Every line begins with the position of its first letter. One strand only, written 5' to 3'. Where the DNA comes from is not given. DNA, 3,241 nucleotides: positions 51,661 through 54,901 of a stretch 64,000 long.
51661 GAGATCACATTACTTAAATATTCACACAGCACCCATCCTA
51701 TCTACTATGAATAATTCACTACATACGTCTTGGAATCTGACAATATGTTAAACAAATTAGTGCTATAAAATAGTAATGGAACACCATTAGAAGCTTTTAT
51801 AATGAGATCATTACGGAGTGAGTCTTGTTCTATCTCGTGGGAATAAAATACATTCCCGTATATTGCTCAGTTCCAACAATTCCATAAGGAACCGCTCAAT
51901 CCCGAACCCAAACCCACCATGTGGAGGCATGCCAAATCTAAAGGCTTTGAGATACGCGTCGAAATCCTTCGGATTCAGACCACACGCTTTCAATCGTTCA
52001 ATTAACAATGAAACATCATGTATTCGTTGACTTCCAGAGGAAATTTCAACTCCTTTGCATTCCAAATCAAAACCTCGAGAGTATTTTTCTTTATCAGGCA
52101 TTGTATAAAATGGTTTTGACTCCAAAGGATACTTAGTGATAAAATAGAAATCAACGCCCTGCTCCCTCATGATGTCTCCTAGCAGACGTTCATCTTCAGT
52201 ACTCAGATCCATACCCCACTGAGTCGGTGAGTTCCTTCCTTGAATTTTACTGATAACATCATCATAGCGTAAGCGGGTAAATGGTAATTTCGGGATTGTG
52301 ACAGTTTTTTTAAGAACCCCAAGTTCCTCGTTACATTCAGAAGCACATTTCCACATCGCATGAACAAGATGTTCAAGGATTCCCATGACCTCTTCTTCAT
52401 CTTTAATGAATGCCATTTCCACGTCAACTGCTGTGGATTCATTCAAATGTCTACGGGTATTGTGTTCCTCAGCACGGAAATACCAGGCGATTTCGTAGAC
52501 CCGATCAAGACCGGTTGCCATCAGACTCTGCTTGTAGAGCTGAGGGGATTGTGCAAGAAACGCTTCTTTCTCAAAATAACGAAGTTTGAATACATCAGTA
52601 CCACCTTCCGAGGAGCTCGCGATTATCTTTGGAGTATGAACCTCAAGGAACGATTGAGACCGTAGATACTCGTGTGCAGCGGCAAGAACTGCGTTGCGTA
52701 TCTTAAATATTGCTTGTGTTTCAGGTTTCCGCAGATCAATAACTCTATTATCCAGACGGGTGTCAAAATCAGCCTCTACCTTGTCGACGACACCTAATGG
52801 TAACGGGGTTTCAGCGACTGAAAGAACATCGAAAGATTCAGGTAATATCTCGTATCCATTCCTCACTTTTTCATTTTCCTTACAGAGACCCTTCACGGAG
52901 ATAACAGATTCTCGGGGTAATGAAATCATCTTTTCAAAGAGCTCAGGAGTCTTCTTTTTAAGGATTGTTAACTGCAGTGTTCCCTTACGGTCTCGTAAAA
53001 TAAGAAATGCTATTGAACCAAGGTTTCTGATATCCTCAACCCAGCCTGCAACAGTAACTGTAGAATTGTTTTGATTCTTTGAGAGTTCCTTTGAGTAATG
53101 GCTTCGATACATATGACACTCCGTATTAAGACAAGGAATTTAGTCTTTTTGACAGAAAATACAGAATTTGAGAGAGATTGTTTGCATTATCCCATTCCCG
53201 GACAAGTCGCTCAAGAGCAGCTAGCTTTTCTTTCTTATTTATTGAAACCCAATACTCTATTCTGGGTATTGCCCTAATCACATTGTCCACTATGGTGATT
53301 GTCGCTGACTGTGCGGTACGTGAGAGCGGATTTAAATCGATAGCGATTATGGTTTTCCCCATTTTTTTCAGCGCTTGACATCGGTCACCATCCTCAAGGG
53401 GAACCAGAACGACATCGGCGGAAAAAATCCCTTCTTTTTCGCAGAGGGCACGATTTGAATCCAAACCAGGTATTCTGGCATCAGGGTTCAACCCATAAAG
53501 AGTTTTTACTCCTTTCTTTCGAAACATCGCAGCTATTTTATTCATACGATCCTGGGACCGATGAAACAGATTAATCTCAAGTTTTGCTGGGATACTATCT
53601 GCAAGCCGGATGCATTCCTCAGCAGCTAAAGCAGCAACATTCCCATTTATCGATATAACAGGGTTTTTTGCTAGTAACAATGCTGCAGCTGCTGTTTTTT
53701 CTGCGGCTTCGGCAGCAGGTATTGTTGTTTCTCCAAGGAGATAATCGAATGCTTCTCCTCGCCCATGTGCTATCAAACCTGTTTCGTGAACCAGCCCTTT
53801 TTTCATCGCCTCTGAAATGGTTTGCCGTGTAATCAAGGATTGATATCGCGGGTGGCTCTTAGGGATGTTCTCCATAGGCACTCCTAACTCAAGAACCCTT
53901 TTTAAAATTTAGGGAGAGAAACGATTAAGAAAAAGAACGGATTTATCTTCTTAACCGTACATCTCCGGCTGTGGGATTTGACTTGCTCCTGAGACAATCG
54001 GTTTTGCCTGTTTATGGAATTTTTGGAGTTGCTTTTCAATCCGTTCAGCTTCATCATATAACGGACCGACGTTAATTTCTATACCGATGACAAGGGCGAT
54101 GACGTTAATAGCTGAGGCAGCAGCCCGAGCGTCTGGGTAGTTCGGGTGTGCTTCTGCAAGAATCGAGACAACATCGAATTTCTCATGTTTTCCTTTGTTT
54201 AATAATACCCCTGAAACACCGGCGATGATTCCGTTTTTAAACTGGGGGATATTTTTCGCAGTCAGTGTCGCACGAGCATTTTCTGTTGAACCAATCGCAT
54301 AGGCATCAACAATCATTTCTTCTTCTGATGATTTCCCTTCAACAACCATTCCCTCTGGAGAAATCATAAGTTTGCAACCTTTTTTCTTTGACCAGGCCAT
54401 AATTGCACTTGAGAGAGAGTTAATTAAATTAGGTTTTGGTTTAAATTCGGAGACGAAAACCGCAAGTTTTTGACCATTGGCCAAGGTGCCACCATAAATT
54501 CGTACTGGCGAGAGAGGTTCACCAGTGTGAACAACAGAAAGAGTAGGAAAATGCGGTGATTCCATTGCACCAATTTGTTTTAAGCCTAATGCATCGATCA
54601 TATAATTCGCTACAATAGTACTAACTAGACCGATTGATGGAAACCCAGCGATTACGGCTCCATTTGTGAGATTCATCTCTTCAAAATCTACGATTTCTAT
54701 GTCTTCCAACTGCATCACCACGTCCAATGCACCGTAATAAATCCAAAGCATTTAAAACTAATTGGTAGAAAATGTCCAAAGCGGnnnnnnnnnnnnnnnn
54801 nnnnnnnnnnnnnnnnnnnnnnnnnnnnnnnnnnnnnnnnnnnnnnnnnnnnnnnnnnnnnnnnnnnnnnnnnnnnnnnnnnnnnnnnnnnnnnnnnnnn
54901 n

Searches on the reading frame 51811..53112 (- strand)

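Call 67: search_protein_families(library=pfam, proteins=[window:51811-53112:-], max_evalue=0.0001)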
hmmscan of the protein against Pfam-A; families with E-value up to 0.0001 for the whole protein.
window:51811-53112:- (433 aa): 2 families
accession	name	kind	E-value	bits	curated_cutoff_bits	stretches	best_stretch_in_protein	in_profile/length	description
PF00152.25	tRNA-synt_2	-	7.5e-88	295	25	1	117-427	3-307/308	tRNA synthetases class II (D, K and N)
PF01336.31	tRNA_anti-codon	-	2.2e-13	50.4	27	1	19-97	1-75/75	OB-fold nucleic acid binding domain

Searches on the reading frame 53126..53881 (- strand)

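Call 102: search_protein_families(library=pfam, proteins=[window:53126-53881:-], max_evalue=0.0001)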
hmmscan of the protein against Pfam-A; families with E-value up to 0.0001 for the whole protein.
window:53126-53881:- (251 aa): 1 family
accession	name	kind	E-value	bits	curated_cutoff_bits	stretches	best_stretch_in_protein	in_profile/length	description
PF02006.22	PPS_PS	-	3.3e-73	245.4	26.4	1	68-240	1-173/176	Phosphopantothenate/pantothenate synthetase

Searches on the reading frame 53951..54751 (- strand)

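Call 102: search_protein_families(library=pfam, proteins=[window:53951-54751:-], max_evalue=0.0001)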
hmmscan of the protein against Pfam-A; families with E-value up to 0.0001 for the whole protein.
window:53951-54751:- (266 aa): 1 family
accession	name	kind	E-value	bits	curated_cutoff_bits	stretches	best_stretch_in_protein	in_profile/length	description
PF09754.15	PAC2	-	5.7e-41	141.1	25.8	1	34-244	2-213/215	PAC2 family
